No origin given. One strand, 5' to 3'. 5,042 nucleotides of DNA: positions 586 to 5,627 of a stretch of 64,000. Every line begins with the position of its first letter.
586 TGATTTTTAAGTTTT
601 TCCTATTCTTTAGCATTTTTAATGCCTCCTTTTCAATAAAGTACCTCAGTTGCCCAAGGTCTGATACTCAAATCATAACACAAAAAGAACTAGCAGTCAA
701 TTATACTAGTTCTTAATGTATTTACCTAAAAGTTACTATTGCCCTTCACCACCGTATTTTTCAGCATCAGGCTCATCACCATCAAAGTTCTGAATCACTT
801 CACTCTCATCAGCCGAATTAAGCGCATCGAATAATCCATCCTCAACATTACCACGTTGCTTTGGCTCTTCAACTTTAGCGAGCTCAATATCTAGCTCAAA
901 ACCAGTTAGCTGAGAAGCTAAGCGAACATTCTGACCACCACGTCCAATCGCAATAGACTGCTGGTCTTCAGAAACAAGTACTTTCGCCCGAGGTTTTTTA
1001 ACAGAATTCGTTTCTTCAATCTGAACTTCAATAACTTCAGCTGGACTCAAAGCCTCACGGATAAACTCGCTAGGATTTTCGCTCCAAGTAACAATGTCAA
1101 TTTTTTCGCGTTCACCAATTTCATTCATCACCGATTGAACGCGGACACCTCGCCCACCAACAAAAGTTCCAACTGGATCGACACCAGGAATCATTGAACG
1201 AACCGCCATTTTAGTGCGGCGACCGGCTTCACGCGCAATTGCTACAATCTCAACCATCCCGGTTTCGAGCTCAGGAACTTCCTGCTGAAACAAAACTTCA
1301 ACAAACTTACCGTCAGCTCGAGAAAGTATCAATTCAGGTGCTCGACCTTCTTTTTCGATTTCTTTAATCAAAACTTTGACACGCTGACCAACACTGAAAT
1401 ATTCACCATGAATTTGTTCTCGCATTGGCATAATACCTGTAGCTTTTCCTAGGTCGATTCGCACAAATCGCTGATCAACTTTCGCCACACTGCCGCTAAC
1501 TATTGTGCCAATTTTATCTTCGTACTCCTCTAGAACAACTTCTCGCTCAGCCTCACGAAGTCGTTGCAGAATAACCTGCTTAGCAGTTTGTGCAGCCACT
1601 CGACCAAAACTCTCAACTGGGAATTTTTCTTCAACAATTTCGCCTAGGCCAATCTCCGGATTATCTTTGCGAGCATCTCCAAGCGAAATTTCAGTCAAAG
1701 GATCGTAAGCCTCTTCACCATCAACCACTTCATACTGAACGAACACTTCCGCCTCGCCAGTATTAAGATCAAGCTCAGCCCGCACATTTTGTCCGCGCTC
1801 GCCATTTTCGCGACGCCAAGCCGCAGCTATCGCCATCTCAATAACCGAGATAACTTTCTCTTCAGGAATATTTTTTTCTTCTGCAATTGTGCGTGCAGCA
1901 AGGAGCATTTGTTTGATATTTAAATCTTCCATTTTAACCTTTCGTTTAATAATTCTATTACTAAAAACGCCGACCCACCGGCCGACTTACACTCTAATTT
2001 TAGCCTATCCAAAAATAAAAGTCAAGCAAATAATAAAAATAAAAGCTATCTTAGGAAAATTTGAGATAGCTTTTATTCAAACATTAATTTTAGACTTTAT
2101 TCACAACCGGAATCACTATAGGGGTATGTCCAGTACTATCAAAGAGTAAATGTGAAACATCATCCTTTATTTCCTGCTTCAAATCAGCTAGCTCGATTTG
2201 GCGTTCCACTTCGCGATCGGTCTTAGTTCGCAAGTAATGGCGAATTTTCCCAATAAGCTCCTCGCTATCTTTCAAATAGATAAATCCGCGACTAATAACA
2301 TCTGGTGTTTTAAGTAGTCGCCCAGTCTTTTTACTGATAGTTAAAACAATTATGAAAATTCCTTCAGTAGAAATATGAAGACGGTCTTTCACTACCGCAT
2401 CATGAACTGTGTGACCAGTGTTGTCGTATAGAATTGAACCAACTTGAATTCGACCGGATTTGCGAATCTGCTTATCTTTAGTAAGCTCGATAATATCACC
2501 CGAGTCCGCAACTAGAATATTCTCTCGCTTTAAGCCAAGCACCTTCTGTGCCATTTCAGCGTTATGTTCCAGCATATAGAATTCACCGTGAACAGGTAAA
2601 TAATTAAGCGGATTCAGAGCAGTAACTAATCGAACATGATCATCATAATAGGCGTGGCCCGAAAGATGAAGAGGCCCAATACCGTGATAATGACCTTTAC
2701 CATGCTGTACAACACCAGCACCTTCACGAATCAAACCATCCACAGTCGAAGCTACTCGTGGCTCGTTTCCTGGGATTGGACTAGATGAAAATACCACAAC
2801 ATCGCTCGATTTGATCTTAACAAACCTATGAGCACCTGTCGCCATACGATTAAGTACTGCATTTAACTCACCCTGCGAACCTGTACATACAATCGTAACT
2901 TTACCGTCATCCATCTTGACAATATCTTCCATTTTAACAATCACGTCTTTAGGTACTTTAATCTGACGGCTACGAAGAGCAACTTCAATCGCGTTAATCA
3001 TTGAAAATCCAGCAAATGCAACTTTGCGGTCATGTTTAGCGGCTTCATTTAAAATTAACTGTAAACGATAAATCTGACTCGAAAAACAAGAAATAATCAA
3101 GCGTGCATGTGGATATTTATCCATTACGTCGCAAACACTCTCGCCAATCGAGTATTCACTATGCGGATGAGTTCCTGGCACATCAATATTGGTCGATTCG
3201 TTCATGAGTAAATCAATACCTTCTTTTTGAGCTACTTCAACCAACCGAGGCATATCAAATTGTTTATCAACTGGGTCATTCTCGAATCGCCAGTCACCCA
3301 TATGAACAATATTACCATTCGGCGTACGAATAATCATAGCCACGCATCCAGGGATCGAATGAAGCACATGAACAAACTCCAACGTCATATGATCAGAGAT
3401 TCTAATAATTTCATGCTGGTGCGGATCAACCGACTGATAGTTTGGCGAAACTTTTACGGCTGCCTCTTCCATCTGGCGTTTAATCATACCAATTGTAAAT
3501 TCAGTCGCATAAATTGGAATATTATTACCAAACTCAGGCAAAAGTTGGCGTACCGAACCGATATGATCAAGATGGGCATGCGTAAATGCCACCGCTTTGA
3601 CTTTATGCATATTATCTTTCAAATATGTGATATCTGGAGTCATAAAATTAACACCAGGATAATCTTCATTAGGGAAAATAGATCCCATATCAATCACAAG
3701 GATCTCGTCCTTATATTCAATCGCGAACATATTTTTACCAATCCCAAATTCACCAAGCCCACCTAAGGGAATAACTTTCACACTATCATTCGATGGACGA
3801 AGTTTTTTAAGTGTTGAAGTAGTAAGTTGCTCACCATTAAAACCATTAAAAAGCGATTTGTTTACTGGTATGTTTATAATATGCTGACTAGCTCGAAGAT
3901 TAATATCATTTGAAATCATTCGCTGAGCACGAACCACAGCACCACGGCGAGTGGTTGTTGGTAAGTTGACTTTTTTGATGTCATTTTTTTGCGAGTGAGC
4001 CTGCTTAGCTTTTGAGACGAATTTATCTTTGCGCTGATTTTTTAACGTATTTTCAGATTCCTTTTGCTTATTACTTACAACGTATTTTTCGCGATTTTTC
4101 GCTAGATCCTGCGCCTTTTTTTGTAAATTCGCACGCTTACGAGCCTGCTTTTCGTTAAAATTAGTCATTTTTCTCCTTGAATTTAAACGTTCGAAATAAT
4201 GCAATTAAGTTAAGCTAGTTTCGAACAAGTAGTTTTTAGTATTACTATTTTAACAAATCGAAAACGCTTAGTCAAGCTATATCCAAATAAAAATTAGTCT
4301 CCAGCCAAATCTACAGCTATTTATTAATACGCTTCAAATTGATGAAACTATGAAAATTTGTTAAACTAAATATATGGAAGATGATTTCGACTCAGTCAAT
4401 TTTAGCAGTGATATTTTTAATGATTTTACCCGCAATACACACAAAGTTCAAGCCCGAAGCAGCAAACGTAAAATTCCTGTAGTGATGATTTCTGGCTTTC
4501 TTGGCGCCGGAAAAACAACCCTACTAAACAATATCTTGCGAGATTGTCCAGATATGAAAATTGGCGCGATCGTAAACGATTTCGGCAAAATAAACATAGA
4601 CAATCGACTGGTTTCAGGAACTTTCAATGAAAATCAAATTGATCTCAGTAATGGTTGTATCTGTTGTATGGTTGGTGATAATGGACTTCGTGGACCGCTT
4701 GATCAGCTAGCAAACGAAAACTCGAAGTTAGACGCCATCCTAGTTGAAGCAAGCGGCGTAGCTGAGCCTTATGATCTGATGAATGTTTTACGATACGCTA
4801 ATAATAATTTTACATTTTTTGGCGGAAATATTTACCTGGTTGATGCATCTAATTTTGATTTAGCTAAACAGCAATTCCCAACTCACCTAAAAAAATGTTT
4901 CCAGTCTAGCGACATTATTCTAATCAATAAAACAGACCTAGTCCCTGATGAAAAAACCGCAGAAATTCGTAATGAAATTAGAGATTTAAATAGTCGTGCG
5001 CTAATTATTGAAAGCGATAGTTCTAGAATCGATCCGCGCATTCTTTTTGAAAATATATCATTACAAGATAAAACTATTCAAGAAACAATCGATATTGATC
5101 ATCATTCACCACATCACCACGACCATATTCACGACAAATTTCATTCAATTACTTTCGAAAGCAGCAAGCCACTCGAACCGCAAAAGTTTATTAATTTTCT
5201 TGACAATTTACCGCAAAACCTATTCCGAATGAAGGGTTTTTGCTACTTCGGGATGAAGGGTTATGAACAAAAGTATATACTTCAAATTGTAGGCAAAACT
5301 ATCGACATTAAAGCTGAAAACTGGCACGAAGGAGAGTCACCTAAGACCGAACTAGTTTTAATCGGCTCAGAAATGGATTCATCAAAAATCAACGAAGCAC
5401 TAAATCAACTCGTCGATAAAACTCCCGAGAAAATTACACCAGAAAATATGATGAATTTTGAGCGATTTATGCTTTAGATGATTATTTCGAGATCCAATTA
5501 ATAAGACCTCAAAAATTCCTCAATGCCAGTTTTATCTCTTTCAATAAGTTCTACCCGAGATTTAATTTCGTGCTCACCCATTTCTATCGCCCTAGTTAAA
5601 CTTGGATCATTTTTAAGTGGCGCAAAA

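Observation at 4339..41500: Recurrent leaderless-gene architecture: (TGn)TAnAAT, then 6-7 nt, then ATG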

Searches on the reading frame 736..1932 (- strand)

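Call 70: search_protein_families(library=ncbifam, proteins=[window:736-1932:-], max_evalue=1e-10)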
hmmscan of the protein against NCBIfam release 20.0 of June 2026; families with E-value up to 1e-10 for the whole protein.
window:736-1932:- (398 aa): 4 families
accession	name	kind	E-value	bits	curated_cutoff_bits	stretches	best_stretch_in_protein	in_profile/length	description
TIGR01953.1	NusA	equivalog_domain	8.5e-112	373.5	253.4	1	9-350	2-336/340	transcription termination factor NusA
NF006645.0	PRK09202.4-5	equivalog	3.9e-58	197.4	532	1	12-361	22-377/540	transcription termination/antitermination protein NusA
NF006642.0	PRK09202.4-1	equivalog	5.7e-35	120.8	687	1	69-349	89-372/614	transcription termination/antitermination protein NusA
TIGR01952.1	nusA_arch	equivalog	2e-14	54.1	74.35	1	254-351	44-137/141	NusA-like transcription termination signal-binding factor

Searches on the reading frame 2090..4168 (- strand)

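Call 70: search_protein_families(library=ncbifam, proteins=[window:2090-4168:-], max_evalue=1e-10)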
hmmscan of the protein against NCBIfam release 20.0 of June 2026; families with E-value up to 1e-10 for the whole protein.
window:2090-4168:- (692 aa): 3 families
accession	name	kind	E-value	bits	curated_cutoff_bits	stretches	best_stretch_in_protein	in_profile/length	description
NF047419.1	RNase_J1_RnjA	exception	3.8e-149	497.9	820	1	130-690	2-547/549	ribonuclease J1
TIGR00649.1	MG423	subfamily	2.6e-141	471.7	400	1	130-689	1-545/546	RNase J family beta-CASP ribonuclease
TIGR03675.1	arCOG00543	equivalog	5.6e-11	41.4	580.2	1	113-265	162-304/631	beta-CASP ribonuclease aCPSF1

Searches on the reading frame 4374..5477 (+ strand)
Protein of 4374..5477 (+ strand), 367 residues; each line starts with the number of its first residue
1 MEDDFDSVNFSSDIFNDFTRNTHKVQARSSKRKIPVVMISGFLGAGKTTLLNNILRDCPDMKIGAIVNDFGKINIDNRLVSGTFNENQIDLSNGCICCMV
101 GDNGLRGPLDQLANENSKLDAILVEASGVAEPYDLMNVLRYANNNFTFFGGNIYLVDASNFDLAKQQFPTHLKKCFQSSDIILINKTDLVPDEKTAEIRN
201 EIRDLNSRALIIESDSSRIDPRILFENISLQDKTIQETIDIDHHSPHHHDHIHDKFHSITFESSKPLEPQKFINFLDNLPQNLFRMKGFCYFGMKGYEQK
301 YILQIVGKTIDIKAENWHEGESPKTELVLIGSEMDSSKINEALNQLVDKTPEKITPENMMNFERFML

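Call 10: search_protein_families(library=ncbifam, proteins=[window:4374-5477:+])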
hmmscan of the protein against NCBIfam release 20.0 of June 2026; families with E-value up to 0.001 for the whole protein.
window:4374-5477:+ (367 aa): 5 families
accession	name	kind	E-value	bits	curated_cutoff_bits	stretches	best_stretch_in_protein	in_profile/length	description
TIGR02475.1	CobW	equivalog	1.2e-44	152.6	332.1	2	32-160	2-135/342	cobalamin biosynthesis protein CobW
NF038288.1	chaper_GTP_ZigA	equivalog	2e-42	145.5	600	2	34-145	1-116/390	zinc metallochaperone GTPase ZigA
NF008578.0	PRK11537.1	equivalog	3.7e-34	118.4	361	1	33-346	3-316/318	GTPase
NF041053.1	CobW_rel_Se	equivalog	1.7e-14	53.9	180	1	36-214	3-181/195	CobW-related selenoprotein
TIGR00073.1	hypB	equivalog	1.3e-09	37.9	121.2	1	10-95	6-92/217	hydrogenase nickel incorporation protein HypB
